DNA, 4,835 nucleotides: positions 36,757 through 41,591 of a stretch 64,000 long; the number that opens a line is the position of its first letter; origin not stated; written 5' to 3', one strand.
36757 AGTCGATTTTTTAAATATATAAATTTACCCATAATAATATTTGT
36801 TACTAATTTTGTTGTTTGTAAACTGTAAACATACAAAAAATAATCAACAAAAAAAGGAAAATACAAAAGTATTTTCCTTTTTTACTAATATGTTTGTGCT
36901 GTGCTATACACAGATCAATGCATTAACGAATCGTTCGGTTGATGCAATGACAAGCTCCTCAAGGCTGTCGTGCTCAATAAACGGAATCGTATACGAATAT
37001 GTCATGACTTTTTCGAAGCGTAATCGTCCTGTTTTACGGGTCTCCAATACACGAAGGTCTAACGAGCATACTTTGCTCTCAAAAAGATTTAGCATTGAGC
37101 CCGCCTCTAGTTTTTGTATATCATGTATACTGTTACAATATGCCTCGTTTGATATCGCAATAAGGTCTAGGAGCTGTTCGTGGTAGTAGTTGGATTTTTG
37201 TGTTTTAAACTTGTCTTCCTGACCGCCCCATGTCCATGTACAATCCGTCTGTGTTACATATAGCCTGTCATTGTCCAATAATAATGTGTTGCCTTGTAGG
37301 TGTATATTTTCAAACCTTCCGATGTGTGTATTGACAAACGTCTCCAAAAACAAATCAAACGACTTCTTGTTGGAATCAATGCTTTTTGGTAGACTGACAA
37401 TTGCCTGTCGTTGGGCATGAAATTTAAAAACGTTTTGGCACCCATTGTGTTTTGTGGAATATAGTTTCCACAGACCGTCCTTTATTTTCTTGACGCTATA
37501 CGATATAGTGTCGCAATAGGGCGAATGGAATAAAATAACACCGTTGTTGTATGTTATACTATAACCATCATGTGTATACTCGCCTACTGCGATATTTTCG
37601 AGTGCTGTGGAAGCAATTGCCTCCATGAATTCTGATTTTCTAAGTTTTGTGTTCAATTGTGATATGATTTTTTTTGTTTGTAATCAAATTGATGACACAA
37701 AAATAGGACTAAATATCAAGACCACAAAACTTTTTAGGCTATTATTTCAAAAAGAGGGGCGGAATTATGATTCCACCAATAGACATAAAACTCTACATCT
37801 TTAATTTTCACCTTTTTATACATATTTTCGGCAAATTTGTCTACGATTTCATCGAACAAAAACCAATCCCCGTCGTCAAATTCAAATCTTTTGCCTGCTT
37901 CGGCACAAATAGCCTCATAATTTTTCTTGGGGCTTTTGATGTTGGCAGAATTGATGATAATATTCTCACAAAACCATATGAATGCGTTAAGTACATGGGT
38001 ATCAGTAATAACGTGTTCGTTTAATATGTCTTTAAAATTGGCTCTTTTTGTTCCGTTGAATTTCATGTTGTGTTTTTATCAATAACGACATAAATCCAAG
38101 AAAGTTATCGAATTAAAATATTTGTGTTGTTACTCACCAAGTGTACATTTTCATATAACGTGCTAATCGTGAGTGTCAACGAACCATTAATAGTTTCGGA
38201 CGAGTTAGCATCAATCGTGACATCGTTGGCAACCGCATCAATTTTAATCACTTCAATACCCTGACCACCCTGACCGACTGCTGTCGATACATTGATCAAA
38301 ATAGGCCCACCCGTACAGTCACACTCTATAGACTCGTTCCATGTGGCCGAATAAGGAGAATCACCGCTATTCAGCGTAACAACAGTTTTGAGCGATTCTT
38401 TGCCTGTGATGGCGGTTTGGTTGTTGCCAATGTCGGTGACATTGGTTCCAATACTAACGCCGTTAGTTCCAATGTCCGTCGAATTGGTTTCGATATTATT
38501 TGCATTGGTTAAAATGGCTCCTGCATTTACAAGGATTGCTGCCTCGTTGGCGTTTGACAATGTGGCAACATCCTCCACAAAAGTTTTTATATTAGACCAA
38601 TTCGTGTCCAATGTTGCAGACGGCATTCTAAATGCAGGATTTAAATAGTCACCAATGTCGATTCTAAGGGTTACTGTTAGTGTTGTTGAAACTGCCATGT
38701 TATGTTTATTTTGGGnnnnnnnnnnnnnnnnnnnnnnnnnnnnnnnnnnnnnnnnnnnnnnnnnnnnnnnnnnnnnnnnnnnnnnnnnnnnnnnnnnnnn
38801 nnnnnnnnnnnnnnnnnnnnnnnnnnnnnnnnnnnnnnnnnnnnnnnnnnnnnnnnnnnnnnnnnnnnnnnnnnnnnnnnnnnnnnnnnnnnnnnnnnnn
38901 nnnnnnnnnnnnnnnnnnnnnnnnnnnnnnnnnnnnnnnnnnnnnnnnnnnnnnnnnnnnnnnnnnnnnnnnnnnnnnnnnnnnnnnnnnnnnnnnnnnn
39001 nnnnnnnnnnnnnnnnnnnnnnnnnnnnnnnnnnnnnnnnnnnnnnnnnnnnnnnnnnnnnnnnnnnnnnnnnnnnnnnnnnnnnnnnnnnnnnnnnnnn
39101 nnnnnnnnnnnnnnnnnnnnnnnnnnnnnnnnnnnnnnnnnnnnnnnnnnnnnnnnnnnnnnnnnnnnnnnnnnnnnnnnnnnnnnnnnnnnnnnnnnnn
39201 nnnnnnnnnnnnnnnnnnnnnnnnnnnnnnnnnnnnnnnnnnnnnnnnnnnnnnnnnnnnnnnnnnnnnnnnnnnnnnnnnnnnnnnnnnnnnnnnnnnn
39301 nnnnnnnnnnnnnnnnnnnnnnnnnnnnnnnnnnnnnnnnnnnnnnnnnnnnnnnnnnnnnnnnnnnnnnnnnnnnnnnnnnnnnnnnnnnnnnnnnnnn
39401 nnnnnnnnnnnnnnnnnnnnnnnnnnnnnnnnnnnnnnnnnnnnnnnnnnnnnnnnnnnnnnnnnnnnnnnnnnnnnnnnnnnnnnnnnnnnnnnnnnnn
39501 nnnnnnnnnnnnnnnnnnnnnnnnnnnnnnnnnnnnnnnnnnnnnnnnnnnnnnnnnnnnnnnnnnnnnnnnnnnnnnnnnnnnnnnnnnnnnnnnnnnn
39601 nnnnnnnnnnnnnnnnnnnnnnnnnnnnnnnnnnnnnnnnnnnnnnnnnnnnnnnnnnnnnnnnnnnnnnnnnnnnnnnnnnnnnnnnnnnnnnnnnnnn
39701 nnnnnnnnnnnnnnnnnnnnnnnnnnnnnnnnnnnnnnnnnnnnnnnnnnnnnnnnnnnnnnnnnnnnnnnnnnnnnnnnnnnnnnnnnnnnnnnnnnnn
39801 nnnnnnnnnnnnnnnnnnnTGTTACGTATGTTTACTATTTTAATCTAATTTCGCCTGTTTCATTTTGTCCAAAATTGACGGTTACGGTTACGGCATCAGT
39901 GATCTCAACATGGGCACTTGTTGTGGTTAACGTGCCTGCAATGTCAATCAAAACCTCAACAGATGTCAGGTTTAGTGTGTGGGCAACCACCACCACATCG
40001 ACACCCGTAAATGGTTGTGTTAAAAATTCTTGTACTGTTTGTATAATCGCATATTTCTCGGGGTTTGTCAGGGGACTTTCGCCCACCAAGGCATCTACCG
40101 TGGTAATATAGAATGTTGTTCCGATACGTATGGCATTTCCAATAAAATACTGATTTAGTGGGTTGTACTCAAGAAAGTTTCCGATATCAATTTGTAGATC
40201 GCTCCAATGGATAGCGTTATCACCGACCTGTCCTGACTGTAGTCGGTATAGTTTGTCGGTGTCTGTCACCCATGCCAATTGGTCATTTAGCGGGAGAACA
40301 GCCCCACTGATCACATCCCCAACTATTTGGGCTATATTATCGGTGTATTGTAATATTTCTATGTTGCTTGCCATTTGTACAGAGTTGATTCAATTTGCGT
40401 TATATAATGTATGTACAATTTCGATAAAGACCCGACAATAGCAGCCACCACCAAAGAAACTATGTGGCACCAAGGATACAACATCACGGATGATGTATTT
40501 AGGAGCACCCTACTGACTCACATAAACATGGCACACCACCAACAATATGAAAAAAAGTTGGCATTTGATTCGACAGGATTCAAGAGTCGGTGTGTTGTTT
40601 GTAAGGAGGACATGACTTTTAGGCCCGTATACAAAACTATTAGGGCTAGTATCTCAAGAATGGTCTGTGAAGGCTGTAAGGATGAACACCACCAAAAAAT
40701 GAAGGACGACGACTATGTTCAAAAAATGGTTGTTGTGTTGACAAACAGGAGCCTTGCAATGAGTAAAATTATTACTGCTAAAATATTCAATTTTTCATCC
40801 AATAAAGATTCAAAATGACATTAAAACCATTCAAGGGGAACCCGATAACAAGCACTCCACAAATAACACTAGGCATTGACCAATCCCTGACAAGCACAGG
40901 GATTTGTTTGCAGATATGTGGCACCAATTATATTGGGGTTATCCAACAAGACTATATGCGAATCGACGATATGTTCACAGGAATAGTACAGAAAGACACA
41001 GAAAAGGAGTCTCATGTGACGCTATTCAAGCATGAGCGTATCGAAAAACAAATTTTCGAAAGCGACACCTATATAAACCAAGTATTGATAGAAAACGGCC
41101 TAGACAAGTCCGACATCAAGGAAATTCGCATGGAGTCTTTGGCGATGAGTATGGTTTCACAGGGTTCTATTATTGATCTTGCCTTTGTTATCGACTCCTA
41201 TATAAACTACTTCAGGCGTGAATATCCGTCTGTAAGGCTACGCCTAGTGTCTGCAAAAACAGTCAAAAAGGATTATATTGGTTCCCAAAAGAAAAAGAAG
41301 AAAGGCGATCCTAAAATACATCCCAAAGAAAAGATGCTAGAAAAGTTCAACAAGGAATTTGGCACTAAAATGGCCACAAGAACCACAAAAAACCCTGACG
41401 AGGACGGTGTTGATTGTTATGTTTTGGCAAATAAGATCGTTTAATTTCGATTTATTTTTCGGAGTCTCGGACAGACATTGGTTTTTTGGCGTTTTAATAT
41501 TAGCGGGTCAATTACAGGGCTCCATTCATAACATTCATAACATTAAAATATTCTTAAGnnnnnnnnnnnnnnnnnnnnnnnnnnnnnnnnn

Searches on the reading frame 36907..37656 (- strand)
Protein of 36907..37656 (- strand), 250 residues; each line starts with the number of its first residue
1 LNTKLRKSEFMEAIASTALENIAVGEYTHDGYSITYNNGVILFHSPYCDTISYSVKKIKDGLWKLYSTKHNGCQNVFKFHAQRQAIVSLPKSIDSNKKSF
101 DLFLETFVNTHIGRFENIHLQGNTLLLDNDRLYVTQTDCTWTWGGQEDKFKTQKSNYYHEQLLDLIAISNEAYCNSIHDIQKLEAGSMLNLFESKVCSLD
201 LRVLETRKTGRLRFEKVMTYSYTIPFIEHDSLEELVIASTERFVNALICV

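Call 60: search_protein_families(library=phrogs, proteins=[window:36907-37656:-], max_evalue=0.01)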
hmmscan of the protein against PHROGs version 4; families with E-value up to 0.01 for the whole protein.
window:36907-37656:- (250 aa): 1 family
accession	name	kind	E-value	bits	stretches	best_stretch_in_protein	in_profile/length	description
phrog_12892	-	unknown function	0.0029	18.7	1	141-219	12-88/138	-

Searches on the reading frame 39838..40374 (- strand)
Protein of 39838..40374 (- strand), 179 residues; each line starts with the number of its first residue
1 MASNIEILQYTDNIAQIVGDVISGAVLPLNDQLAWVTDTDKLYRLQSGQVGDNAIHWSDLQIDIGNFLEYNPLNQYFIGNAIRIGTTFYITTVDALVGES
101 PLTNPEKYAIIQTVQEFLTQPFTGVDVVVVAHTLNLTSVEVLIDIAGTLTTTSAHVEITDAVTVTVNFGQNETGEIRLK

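Call 61: search_protein_families(library=phrogs, proteins=[window:39838-40374:-], max_evalue=0.01)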
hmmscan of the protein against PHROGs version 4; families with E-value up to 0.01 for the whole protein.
window:39838-40374:- (179 aa): 1 family
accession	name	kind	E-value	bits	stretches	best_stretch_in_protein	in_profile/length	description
phrog_26419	-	tail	0.0039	16.7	1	59-121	214-275/567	tail fiber protein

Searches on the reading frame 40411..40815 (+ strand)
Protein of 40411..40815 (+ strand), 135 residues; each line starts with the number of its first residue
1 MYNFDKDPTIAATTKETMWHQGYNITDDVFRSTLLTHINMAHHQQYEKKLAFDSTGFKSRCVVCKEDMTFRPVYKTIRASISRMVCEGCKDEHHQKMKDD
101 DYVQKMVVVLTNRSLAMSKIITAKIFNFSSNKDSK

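Call 57: search_protein_families(library=pfam, proteins=[window:40411-40815:+], max_evalue=5)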
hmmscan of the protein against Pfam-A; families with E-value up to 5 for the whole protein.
window:40411-40815:+ (135 aa): 4 families
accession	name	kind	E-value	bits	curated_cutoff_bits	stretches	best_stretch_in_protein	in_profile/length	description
PF01533.22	Tospo_nucleocap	-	0.0064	16.2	27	1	62-101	84-123/249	Tospovirus nucleocapsid protein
PF14901.11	Jiv90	-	0.033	14.8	27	1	61-118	4-60/90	Cleavage inducing molecular chaperone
PF20120.5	DUF6510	-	0.068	13.5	26.4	1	50-98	18-66/86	Family of unknown function (DUF6510)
PF16866.11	PHD_4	-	0.1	13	30.6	1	58-96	4-40/65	PHD-finger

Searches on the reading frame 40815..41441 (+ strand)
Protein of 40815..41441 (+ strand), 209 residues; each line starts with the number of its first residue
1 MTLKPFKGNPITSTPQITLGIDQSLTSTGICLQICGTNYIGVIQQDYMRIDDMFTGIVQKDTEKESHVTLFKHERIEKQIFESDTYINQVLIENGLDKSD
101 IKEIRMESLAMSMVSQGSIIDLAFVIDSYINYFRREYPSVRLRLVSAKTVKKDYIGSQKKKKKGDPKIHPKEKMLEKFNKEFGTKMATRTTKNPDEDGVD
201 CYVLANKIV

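Call 57: search_protein_families(library=pfam, proteins=[window:40815-41441:+], max_evalue=5)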
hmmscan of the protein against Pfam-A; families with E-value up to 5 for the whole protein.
window:40815-41441:+ (209 aa): 2 families
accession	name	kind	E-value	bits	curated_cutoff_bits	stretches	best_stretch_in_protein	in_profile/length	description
PF17959.7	EF-hand_14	-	0.053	14.3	23.7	1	43-98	31-85/90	EF-hand domain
PF04669.19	PBDC1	-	0.099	13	28.5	1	114-193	23-94/126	PBDC1 protein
